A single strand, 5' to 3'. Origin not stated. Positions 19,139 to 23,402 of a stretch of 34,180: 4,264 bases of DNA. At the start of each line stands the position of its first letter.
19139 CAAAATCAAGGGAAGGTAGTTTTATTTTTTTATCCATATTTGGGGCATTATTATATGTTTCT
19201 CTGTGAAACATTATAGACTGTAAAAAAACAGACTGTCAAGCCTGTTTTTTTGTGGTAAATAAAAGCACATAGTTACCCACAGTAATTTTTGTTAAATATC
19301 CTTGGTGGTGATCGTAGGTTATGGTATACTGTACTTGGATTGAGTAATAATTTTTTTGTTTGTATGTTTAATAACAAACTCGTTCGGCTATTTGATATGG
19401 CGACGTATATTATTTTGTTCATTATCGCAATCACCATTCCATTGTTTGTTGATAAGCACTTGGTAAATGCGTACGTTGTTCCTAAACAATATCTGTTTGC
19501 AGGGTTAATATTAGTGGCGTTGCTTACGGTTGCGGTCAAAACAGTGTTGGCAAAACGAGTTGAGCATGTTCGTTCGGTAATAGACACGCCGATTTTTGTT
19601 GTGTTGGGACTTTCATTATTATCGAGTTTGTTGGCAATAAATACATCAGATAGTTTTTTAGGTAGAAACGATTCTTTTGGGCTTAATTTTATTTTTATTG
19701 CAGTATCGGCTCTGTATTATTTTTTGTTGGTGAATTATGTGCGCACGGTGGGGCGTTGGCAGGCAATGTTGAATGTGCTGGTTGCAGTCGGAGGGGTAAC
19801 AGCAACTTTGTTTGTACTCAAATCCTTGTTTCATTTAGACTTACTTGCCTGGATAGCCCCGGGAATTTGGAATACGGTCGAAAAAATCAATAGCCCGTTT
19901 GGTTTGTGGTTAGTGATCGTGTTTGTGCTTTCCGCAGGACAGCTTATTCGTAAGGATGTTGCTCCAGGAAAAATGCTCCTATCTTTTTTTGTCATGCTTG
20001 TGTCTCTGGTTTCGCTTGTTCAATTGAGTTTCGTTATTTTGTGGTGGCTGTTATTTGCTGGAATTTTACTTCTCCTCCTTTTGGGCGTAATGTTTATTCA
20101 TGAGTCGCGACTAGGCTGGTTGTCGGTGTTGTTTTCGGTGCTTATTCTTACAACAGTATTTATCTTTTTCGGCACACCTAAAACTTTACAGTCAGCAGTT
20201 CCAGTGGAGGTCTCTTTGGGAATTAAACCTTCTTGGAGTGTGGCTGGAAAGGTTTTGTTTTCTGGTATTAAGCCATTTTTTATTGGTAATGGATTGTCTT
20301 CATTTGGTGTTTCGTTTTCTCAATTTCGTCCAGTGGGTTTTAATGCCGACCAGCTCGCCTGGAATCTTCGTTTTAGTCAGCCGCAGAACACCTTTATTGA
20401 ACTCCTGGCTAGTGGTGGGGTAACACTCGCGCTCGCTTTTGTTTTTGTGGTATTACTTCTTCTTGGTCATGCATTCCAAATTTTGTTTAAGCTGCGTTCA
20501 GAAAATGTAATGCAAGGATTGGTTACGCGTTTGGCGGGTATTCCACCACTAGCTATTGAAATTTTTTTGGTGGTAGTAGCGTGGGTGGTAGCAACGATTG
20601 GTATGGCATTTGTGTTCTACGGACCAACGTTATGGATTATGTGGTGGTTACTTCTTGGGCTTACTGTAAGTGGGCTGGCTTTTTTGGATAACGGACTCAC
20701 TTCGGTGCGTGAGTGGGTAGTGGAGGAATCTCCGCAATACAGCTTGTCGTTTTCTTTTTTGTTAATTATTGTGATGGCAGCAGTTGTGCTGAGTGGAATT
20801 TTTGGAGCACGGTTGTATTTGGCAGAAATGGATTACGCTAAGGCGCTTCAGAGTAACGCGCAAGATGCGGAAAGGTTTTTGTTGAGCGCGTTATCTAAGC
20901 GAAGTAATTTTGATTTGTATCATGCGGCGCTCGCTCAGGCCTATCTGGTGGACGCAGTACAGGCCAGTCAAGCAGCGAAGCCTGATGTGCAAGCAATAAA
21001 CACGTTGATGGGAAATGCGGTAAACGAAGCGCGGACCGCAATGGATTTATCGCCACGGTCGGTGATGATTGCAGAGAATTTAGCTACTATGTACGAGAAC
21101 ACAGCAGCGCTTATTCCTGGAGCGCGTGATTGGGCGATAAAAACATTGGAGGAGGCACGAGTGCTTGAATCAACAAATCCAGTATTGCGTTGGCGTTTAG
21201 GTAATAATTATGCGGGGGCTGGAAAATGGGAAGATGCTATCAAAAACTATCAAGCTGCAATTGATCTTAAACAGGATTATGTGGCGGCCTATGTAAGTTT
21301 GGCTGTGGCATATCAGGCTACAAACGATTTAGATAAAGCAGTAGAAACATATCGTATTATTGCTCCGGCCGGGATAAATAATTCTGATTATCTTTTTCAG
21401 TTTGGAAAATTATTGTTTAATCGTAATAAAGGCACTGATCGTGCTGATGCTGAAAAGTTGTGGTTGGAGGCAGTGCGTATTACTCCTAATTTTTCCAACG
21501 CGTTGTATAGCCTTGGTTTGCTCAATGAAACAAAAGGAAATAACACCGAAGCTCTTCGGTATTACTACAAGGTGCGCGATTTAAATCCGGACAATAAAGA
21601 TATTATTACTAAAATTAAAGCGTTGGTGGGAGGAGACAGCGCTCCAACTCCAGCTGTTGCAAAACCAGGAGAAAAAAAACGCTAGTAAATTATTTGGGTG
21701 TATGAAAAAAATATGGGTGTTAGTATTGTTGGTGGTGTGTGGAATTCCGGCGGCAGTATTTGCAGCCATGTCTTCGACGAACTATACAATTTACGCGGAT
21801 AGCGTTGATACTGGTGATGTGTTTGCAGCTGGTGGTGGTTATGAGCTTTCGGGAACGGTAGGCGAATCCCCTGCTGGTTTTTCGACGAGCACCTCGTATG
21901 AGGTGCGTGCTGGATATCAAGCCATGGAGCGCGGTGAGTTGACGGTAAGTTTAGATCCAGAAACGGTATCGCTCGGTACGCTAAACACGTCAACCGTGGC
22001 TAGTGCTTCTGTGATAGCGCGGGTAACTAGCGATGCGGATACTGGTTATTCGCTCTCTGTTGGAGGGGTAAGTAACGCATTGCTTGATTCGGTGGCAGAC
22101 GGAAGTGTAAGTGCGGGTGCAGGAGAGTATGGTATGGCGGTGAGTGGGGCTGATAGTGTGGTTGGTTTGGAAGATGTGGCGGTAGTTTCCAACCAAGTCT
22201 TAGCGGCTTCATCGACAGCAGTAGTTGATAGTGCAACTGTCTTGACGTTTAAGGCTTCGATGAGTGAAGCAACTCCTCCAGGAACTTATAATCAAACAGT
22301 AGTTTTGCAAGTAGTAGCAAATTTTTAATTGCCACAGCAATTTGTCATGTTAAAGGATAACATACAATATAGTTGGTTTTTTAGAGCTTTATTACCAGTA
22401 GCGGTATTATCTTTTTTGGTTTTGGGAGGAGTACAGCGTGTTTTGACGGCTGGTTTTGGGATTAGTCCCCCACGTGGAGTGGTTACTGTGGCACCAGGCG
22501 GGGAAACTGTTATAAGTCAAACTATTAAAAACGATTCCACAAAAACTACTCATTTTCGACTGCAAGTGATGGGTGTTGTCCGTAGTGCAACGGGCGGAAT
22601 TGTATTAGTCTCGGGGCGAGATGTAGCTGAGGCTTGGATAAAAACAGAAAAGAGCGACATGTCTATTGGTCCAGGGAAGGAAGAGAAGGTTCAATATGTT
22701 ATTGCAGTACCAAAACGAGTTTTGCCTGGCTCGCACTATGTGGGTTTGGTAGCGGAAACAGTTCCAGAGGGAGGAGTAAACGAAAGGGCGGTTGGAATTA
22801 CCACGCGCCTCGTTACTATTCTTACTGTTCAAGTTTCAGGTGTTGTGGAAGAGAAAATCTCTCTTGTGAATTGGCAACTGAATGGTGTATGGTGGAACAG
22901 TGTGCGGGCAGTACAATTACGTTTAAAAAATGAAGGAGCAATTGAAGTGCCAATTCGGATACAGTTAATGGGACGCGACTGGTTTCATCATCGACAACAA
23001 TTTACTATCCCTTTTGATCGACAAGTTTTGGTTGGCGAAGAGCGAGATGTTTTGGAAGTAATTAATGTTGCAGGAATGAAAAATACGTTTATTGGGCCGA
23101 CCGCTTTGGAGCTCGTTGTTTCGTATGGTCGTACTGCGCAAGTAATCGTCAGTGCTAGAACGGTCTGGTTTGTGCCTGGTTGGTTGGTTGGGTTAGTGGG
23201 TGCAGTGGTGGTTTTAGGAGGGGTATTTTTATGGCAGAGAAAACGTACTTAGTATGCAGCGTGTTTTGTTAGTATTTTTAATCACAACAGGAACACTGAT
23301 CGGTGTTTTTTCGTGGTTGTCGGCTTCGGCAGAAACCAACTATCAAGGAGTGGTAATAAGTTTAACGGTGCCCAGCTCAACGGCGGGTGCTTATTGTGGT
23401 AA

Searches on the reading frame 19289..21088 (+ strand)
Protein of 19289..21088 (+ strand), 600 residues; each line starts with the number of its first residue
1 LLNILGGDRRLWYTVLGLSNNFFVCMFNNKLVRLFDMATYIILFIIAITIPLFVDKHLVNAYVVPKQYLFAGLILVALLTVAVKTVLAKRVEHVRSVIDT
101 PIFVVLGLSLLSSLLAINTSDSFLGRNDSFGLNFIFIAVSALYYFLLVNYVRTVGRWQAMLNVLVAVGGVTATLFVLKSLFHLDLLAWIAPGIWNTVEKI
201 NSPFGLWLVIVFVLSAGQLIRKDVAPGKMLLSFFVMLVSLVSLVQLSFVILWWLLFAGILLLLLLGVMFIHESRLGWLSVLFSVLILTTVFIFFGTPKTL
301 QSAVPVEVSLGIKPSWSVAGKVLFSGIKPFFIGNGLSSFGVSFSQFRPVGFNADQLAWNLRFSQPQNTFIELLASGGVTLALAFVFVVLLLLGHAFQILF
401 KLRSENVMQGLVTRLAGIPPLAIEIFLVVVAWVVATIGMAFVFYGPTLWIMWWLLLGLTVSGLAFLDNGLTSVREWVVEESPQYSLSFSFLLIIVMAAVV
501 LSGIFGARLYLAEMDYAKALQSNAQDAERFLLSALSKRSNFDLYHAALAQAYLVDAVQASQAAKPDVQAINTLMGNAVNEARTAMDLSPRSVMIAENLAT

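Call 52: search_protein_families(library=pfam, proteins=[window:19289-21088:+], max_evalue=1)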
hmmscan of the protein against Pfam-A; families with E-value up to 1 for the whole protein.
window:19289-21088:+ (600 aa): 1 family
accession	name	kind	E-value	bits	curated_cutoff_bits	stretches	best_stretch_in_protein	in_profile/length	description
PF11044.13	TMEMspv1-c74-12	-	0.34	11.5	25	0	277-295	4-22/49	Plectrovirus spv1-c74 ORF 12 transmembrane protein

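Call 97: search_solved_structures(query=window:19289-21088:+, max_evalue=10)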
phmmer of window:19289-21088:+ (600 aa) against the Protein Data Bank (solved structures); distinct sequences matched with E-value up to 10: 0.

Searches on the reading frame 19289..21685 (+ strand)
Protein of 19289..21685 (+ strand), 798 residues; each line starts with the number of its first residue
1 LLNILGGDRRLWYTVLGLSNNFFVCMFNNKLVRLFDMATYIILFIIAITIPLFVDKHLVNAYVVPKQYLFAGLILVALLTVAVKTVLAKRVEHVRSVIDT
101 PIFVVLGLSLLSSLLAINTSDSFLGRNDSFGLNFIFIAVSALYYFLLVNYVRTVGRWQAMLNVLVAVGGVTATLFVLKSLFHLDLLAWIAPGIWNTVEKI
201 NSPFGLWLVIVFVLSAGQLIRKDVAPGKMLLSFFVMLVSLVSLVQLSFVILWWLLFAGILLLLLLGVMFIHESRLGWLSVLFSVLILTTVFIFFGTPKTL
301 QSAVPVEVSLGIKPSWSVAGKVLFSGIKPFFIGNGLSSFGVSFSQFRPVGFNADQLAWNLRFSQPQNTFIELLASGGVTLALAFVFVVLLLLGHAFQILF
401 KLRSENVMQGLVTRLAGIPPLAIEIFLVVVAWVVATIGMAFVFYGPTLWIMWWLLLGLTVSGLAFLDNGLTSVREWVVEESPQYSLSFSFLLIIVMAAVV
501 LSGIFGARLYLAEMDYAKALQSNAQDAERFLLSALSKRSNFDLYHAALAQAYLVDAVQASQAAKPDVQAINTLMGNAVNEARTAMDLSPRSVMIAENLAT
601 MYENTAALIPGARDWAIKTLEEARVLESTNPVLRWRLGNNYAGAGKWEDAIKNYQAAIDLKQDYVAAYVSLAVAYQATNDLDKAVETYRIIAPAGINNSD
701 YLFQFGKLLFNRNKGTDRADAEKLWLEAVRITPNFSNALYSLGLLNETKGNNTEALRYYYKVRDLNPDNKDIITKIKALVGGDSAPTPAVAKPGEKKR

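Call 4: search_protein_families(library=pfam, proteins=[window:19289-21685:+], max_evalue=0.01)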
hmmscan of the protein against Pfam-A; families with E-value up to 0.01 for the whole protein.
window:19289-21685:+ (798 aa): 11 families
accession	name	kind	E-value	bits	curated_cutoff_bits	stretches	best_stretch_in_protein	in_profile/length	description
PF13432.12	TPR_16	-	3e-11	44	32.7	2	637-696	3-62/65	Tetratricopeptide repeat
PF00515.34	TPR_1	-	3.5e-11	42.9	27.8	2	737-769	2-34/34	Tetratricopeptide repeat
PF13414.12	TPR_11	-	7.8e-11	41.9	26.8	1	638-677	1-40/42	TPR repeat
PF07719.23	TPR_2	-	1.3e-10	40.9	27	1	635-662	5-32/34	Tetratricopeptide repeat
PF14559.12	TPR_19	-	9.3e-09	35.9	25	1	643-694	3-54/68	Tetratricopeptide repeat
PF13181.12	TPR_8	-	8.6e-07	29.1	25.7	0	737-769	2-34/34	Tetratricopeptide repeat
PF13431.12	TPR_17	-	3e-06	27.5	24.4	0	724-756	1-33/34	Tetratricopeptide repeat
PF13424.12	TPR_12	-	3.5e-06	27.6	30.1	1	635-689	7-69/77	Tetratricopeptide repeat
PF13174.12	TPR_6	-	2.6e-05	25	26.3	0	667-690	2-25/33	Tetratricopeptide repeat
PF13176.12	TPR_7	-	8e-05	22.9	27.9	0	667-689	1-23/36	Tetratricopeptide repeat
PF13428.12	TPR_14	-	0.00011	23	23.5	0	737-773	2-38/44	Tetratricopeptide repeat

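Call 53: search_protein_families(library=ncbifam, proteins=[window:19289-21682:+], max_evalue=1)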
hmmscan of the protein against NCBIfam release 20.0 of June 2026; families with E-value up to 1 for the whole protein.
window:19289-21682:+ (798 aa): 22 families
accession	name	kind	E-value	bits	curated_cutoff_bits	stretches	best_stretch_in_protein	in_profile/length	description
NF040959.1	MamA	equivalog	7.7e-14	51.6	200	1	597-766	35-203/204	magnetosome protein MamA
TIGR02917.1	PEP_TPR_lipo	equivalog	2.9e-12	45.3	312.2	1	604-779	370-542/899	XrtA/PEP-CTERM system TPR-repeat protein PrsT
TIGR02521.1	type_IV_pilW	equivalog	3.5e-10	39.8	154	1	633-773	33-172/234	type IV pilus biogenesis/stability protein PilW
NF033758.1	gliding_GltE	equivalog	4e-07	29.4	225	2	623-706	214-297/411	adventurous gliding motility TPR repeat lipoprotein GltE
NF033762.1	social_mot_Tgl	equivalog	1.1e-06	28.2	225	1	646-771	81-205/252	social motility TPR repeat lipoprotein Tgl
TIGR00990.1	3a0801s09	subfamily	6.8e-06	25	757.25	1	612-713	380-481/615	mitochondrial import receptor subunit TOM70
TIGR00540.1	TPR_hemY_coli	hypoth_equivalog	0.00017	20.5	142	1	598-689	296-383/385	heme biosynthesis-associated TPR protein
NF053607.1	CHU_0125_OmpA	equivalog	0.00023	19.8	620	1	641-715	29-103/639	CHU_0125 family OmpA-like outer membrane integrity protein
NF002725.1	PRK02603.1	equivalog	0.00031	20.8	143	1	638-734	42-152/173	photosystem I assembly protein Ycf3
NF008757.0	PRK11788.1-5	equivalog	0.00031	20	363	1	631-768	107-246/388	lipopolysaccharide assembly protein LapB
TIGR02552.1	LcrH_SycD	equivalog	0.00041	20.1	104.8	2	636-691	57-112/136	SycD/LcrH family type III secretion system chaperone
TIGR04510.1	mod_pep_cyc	subfamily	0.00097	17.7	400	1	635-766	402-531/814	putative peptide modification system cyclase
NF033920.0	C39_PA2778_fam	equivalog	0.0045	16.4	150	1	612-729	137-251/255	PA2778 family cysteine peptidase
NF047558.1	TPR_END_plus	domain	0.0085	16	32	1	639-665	7-33/56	TPR end-of-group domain-containing protein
NF008756.0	PRK11788.1-4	equivalog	0.0087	15.1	474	1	635-776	111-255/389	lipopolysaccharide assembly protein LapB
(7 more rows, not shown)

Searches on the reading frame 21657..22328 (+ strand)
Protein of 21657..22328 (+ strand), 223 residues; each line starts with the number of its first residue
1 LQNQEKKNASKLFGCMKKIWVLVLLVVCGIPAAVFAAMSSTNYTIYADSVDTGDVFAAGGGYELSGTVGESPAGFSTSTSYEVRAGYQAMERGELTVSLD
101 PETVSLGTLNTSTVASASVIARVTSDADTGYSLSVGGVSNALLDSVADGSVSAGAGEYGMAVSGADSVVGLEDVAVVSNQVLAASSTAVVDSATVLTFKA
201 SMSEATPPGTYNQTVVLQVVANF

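Call 4: search_protein_families(library=pfam, proteins=[window:21657-22328:+], max_evalue=0.01)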
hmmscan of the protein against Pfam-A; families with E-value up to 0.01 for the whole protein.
window:21657-22328:+ (223 aa): 0 families

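Call 52: search_protein_families(library=pfam, proteins=[window:21657-22325:+], max_evalue=1)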
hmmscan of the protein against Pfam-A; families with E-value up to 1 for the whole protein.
window:21657-22325:+ (223 aa): 1 family
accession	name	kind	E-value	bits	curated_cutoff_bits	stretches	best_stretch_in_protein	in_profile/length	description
PF24145.1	K1-lyase_N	-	0.03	14.8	27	1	40-69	41-70/72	K1 capsule-specific polysaccharide lyase, N-terminal domain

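Call 53: search_protein_families(library=ncbifam, proteins=[window:21657-22325:+], max_evalue=1)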
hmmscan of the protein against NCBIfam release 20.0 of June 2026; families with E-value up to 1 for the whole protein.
window:21657-22325:+ (223 aa): 2 families
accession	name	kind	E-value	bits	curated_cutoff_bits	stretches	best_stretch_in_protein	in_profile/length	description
NF058579.1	CPR_pilus_PamT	equivalog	9.3e-14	51.4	240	1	19-146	7-140/241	CPR-type pilus protein PamT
NF058581.1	CPR_Pam_pilin_C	domain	1.5e-06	28.4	55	2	154-223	78-148/148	Pam pilus system pilin subunit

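Call 73: search_solved_structures(query=A4, max_evalue=10)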
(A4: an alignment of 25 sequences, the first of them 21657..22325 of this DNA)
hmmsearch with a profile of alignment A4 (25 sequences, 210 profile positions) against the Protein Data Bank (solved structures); distinct sequences matched with E-value up to 10: 3.
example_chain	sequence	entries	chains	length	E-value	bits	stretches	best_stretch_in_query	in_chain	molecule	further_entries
4zzx_A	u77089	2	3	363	2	10.9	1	69-105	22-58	POLY [ADP-RIBOSE] POLYMERASE 2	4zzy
8hkn_B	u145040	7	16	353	2.1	10.8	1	69-105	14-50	Poly [ADP-ribose] polymerase 2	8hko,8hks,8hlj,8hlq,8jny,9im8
8he8_A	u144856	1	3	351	2.6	10.5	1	69-105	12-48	Poly [ADP-ribose] polymerase 2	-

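Call 107: search_protein_families(library=ncbifam, alignment_id=A4, max_evalue=0.001)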
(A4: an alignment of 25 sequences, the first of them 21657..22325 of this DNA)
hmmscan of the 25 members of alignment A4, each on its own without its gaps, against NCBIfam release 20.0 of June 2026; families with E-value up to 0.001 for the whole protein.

A. member 1, window:21657-22325:+ (223 aa): 2 families
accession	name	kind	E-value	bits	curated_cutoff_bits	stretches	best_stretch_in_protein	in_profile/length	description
NF058579.1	CPR_pilus_PamT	equivalog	9.3e-14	51.4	240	1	19-146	7-140/241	CPR-type pilus protein PamT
NF058581.1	CPR_Pam_pilin_C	domain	1.5e-06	28.4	55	0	154-223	78-148/148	Pam pilus system pilin subunit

B. families by the number of members that match (of 25 scanned): 2 families
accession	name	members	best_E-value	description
NF058579.1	CPR_pilus_PamT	24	3.8e-18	CPR-type pilus protein PamT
NF058581.1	CPR_Pam_pilin_C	16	1.6e-08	Pam pilus system pilin subunit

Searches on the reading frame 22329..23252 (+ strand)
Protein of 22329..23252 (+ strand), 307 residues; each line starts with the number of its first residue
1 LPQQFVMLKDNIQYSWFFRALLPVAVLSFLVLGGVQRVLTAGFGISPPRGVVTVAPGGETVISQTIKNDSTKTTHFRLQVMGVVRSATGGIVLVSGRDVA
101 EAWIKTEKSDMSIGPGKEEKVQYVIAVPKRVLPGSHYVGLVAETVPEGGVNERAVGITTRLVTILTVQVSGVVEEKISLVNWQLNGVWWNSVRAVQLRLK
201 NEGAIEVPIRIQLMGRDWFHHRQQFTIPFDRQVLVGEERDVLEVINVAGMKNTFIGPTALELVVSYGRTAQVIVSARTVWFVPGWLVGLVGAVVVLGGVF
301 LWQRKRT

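Call 4: search_protein_families(library=pfam, proteins=[window:22329-23252:+], max_evalue=0.01)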
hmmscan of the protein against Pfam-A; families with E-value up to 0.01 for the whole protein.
window:22329-23252:+ (307 aa): 0 families

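Call 52: search_protein_families(library=pfam, proteins=[window:22329-23249:+], max_evalue=1)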
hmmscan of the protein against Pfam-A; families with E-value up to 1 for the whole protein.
window:22329-23249:+ (307 aa): 1 family
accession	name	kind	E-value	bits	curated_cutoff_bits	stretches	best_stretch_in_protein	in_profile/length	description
PF06030.18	WxLIP_PGBD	-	0.12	12.8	27.3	1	53-141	22-118/121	WxL Interacting Protein, peptidoglycan binding domain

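Call 53: search_protein_families(library=ncbifam, proteins=[window:22329-23249:+], max_evalue=1)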
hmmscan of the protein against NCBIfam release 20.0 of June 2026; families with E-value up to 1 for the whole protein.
window:22329-23249:+ (307 aa): 1 family
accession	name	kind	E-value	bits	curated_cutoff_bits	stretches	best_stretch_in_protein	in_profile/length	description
NF008286.0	PRK11064.1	equivalog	0.032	12.8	459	1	101-202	130-228/420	UDP-N-acetyl-D-mannosamine dehydrogenase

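Call 65: find_homologous_proteins(query=window:22329-23249:+, max_evalue=0.001)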
Query window:22329-23249:+ (307 aa): 2 proteins with E <= 0.001 among 8000 candidates.
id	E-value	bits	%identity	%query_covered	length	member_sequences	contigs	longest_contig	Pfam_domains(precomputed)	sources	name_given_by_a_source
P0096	2.6e-191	652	100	98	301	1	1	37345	-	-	-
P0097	1.2e-15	75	27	56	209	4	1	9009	-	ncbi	ncbi:MAG: DUF916 domain-containing protein, partial [Candidatus Magasanikbacteria bacterium]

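Call 66: find_encoding_contigs(protein=P0096, flank=10000, max_places=3)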
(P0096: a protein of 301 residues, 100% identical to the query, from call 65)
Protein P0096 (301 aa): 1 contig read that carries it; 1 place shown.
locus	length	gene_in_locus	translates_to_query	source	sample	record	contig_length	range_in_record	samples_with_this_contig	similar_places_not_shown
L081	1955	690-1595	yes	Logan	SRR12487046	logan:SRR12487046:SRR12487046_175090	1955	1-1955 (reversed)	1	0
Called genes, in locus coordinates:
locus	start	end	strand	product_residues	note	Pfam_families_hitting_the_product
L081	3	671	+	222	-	?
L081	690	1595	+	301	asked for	-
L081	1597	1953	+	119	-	?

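Call 67: search_solved_structures(query=A3, max_evalue=10, show_alignments=2)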
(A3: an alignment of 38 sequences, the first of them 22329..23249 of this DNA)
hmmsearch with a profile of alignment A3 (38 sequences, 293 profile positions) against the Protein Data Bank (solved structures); distinct sequences matched with E-value up to 10: 21.
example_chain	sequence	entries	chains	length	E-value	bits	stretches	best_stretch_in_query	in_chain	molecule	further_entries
9i25_C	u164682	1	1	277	0.00073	21.4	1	37-135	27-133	EfmWxLIP1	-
9i1y_A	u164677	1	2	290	0.00084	21.2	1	37-135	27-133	EfmWxLIP1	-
5oek_A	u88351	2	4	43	0.11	14.2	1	261-290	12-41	Growth hormone receptor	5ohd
5m2o_A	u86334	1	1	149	0.51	12.1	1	103-133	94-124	Putative cellulosomal scaffoldin protein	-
2r7y_A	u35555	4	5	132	0.65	11.7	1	69-106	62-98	Ribonuclease H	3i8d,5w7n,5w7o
5aoz_A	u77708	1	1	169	0.66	11.7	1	103-133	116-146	PUTATIVE CELLULOSOMAL SCAFFOLDIN PROTEIN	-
3d0p_A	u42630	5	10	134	0.67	11.7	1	69-106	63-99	Ribonuclease H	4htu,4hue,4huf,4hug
1zbf_A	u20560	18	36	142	0.77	11.5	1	69-106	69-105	ribonuclease H-related protein | Ribonuclease H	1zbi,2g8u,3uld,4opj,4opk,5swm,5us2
9yjm_A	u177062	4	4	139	0.84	11.4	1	69-106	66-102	Ribonuclease H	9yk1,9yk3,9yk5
3ey1_A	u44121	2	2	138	0.84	11.3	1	69-106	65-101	Ribonuclease H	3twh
6doh_A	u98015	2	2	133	1.1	11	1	69-106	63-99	Ribonuclease H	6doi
6doj_A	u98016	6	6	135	1.1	11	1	69-106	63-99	Ribonuclease H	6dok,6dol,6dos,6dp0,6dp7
1zbl_A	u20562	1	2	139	1.2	10.8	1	69-106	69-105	ribonuclease H-related protein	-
6dmn_A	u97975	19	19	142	1.2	10.8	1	69-106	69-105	Ribonuclease H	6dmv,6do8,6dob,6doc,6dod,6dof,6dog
6dpi_A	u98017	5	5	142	1.2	10.8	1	69-106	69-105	Ribonuclease H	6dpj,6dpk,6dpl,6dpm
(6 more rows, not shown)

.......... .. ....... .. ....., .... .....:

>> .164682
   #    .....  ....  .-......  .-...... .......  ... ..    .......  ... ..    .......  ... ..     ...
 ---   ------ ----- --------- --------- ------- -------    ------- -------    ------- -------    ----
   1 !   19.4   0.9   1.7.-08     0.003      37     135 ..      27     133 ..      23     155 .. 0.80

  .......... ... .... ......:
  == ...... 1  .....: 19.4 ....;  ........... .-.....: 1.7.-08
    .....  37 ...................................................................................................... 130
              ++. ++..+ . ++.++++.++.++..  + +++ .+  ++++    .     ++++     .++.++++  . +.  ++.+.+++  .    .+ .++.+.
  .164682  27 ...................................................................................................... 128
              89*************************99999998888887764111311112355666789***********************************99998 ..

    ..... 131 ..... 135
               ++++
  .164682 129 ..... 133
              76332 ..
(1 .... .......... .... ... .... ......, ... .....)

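Call 108: search_protein_families(library=pfam, alignment_id=A3, max_evalue=0.01)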
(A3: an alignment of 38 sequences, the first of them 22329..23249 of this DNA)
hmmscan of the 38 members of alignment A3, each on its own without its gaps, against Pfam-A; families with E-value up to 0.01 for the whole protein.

A. member 1, window:22329-23249:+ (307 aa): 0 families

B. families by the number of members that match (of 38 scanned): 12 families
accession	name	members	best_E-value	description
PF06030.18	WxLIP_PGBD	24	6.3e-07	WxL Interacting Protein, peptidoglycan binding domain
PF10633.15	NPCBM_assoc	12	0.00027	NPCBM-associated, NEW3 domain of alpha-galactosidase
PF06280.18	fn3_5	7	0.00034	Fn3-like domain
PF11614.14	FixG_C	6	0.00044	IG-like fold at C-terminal of FixG, putative oxidoreductase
PF06196.17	DUF997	2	1.6e-05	Protein of unknown function (DUF997)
PF15418.12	DUF4625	2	0.0014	Domain of unknown function (DUF4625)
PF22067.2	Cep192_D3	1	0.00034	Cep192 domain 3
PF22680.2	Glyco_hydro_123_N_2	1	0.0014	Glycoside hydrolase 123 N-terminal domain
PF24542.1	Ig_TPPC8_C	1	0.0029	TPPC8 C-terminal Ig-like domain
PF11893.13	DUF3413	1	0.0057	Domain of unknown function (DUF3413)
PF14016.12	DUF4232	1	0.0073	Domain of unknown function (DUF4232)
PF07705.17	CARDB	1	0.0076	CARDB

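Call 109: search_protein_families(library=ncbifam, alignment_id=A3, max_evalue=0.01)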
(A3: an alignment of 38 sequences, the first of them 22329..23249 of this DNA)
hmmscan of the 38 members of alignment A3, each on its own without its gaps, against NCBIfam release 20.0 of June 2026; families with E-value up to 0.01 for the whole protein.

A. member 1, window:22329-23249:+ (307 aa): 0 families

B. families by the number of members that match (of 38 scanned): 2 families
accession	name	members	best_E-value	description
NF033506.0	PACE-CTERM-PROT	4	0.001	putative S-layer protein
NF041895.1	choice_anch_V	1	0.00037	choice-of-anchor V domain-containing protein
